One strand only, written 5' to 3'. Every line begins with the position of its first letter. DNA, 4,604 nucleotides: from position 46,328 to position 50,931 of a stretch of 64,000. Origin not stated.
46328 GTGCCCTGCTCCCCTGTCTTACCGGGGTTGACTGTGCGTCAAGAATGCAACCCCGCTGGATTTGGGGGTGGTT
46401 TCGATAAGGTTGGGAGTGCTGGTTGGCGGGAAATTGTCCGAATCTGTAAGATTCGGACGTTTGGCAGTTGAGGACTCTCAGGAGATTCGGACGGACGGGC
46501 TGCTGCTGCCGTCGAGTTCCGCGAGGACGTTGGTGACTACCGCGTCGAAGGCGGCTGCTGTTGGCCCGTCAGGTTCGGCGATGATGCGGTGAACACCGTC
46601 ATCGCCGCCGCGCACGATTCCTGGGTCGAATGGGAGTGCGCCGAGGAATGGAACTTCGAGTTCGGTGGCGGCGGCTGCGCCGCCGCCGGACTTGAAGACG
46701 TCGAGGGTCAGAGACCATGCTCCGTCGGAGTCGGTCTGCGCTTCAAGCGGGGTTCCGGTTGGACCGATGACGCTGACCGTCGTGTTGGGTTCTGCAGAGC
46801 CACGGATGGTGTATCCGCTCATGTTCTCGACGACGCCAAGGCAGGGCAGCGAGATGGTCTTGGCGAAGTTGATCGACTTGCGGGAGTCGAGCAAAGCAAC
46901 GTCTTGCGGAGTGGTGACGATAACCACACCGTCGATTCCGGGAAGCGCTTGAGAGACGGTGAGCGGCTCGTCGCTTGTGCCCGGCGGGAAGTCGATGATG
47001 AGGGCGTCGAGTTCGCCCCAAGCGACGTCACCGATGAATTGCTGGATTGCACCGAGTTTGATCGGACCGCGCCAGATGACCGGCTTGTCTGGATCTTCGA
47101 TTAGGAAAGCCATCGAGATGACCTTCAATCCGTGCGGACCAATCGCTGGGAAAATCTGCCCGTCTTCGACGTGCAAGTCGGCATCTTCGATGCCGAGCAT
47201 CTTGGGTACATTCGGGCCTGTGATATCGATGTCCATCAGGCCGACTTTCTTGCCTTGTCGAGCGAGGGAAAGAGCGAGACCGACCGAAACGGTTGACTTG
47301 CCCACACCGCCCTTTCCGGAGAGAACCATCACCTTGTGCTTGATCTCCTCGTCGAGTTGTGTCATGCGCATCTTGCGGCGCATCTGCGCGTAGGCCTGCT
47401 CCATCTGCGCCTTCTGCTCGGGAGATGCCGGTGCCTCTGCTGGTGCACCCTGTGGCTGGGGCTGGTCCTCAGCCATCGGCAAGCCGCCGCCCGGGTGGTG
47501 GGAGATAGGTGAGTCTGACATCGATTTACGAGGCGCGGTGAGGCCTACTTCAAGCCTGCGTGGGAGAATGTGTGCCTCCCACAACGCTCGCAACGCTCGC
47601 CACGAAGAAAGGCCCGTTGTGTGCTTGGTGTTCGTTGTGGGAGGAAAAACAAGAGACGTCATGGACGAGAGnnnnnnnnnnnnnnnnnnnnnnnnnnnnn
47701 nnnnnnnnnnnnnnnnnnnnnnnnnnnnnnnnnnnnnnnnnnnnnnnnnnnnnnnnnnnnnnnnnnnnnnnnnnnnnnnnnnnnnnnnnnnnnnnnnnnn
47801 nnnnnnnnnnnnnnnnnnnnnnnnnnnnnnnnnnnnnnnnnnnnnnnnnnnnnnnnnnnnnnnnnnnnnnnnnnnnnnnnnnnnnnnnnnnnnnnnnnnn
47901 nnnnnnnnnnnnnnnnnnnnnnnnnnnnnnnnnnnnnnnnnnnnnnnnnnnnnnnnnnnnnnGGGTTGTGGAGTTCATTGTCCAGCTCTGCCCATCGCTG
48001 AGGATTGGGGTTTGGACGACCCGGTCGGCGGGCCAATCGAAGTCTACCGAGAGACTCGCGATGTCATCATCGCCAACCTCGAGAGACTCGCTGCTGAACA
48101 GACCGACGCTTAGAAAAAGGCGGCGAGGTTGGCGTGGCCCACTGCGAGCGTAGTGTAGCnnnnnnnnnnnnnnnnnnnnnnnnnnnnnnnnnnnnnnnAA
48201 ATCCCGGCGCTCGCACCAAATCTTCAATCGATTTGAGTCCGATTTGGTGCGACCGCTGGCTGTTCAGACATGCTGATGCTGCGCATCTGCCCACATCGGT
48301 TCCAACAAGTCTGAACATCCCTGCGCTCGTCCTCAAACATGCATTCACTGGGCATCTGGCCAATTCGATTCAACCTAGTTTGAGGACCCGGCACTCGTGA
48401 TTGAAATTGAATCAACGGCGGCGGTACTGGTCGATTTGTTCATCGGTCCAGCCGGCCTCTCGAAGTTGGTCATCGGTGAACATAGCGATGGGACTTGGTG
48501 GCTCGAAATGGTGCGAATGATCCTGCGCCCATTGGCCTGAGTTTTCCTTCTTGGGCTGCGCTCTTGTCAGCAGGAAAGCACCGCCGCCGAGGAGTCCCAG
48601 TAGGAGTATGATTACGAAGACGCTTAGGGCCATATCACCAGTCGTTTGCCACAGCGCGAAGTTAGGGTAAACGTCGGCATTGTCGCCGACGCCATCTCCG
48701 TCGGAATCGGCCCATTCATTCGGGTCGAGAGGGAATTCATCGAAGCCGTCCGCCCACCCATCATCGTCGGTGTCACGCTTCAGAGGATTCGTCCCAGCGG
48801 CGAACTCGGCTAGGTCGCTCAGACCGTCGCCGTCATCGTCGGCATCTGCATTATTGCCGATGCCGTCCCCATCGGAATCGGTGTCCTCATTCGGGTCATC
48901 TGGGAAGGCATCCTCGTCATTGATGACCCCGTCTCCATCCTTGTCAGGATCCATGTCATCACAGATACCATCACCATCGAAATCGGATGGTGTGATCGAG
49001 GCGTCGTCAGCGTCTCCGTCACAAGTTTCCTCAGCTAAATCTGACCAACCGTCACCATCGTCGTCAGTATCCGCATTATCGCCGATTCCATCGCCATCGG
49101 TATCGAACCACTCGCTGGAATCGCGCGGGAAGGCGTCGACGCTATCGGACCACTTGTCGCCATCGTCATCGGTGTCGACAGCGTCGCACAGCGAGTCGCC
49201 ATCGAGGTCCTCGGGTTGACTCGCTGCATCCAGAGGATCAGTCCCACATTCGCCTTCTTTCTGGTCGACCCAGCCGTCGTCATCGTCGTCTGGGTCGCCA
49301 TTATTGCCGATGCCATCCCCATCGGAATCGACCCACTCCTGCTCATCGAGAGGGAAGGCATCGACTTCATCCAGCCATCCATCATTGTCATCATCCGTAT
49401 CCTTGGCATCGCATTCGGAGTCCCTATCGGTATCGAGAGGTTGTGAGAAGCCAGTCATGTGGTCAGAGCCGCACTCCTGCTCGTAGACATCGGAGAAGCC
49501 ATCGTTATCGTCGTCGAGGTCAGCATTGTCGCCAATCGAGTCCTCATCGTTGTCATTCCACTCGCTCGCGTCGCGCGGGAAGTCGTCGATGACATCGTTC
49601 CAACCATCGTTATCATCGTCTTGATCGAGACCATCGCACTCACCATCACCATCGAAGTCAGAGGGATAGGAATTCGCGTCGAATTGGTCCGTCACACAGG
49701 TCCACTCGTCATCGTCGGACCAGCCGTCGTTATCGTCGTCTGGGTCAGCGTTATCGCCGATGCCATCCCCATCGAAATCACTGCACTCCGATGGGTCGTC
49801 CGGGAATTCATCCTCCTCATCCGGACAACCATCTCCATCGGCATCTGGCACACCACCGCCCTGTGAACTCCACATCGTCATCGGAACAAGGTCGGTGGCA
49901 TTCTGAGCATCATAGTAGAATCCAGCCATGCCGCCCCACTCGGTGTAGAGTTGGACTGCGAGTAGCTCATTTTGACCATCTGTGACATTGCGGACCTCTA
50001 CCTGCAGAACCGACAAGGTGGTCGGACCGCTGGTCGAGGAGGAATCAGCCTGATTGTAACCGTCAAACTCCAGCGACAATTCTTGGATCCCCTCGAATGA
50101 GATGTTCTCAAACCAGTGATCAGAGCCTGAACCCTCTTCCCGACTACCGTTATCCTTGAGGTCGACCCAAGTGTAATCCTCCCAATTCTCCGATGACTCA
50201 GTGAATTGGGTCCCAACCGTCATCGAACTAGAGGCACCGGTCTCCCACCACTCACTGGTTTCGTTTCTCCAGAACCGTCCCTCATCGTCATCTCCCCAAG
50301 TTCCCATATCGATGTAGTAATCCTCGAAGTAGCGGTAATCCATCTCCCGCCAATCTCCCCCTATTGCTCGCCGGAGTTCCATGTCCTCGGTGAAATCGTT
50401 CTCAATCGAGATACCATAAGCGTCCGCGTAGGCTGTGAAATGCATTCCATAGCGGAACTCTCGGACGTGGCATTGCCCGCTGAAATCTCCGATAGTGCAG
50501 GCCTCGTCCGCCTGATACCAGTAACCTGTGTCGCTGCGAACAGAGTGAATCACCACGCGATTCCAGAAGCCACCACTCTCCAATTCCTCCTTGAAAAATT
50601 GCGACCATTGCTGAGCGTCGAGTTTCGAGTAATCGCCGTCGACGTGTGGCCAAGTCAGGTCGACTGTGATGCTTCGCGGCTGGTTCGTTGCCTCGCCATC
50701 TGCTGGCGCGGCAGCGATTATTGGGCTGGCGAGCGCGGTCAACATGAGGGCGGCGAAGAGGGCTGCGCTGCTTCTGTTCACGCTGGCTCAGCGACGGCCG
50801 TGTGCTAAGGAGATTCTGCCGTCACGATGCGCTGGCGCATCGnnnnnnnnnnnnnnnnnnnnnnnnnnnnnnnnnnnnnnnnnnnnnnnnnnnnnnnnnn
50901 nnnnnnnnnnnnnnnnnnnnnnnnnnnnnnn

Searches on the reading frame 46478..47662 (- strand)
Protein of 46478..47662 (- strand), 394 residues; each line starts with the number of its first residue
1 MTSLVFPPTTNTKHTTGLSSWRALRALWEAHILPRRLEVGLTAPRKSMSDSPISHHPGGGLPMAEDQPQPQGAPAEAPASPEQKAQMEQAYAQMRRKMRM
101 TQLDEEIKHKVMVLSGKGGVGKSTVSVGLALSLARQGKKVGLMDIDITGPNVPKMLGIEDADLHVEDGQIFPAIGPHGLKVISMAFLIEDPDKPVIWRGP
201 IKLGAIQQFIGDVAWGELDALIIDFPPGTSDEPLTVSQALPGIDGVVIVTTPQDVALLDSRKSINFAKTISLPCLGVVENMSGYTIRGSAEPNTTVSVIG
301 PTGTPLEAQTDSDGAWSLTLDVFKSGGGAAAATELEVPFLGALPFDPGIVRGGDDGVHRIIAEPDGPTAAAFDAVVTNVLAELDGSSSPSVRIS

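Call 73: search_protein_families(library=pfam, proteins=[window:46478-47662:-], max_evalue=0.001)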
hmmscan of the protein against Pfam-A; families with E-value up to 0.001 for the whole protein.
window:46478-47662:- (394 aa): 10 families
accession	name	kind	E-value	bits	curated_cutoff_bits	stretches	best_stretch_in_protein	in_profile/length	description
PF10609.15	ParA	-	1e-85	287.5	27.1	2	107-288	2-181/246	NUBPL iron-transfer P-loop NTPase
PF01656.29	CbiA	-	2.6e-12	47.2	25.4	1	111-180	1-54/125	CobQ/CobB/MinD/ParA nucleotide binding domain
PF13614.12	AAA_31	-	1.4e-09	38.6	27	1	111-158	4-50/177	AAA domain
PF02374.21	ArsA_ATPase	-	8e-07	29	24.3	1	110-146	2-38/305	Anion-transporting ATPase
PF09140.17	MipZ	-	1.6e-06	28.1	20.7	1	110-148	2-40/262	ATPase MipZ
PF03193.22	RsgA_GTPase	-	0.00011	22.5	30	1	84-127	81-124/174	RsgA GTPase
PF25199.1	nSTAND_NTPase5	-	0.00018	21.8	34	1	99-150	33-83/145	Novel STAND NTPase 5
PF13481.12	AAA_25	-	0.00022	21.4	27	1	108-140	32-63/195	AAA domain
PF17936.7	Big_6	-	0.0006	20.4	27.6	1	281-327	12-59/83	Bacterial Ig domain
PF03308.22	MeaB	-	0.00068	19.2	23.1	0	108-150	32-74/273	Methylmalonyl Co-A mutase-associated GTPase MeaB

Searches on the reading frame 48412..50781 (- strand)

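Call 73: search_protein_families(library=pfam, proteins=[window:48412-50781:-], max_evalue=0.001)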
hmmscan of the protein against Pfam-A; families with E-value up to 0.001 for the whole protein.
window:48412-50781:- (789 aa): 1 family
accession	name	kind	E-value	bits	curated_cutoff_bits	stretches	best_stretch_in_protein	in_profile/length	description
PF18884.5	TSP3_bac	-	7.8e-07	29.3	25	1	648-668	1-21/22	Bacterial TSP3 repeat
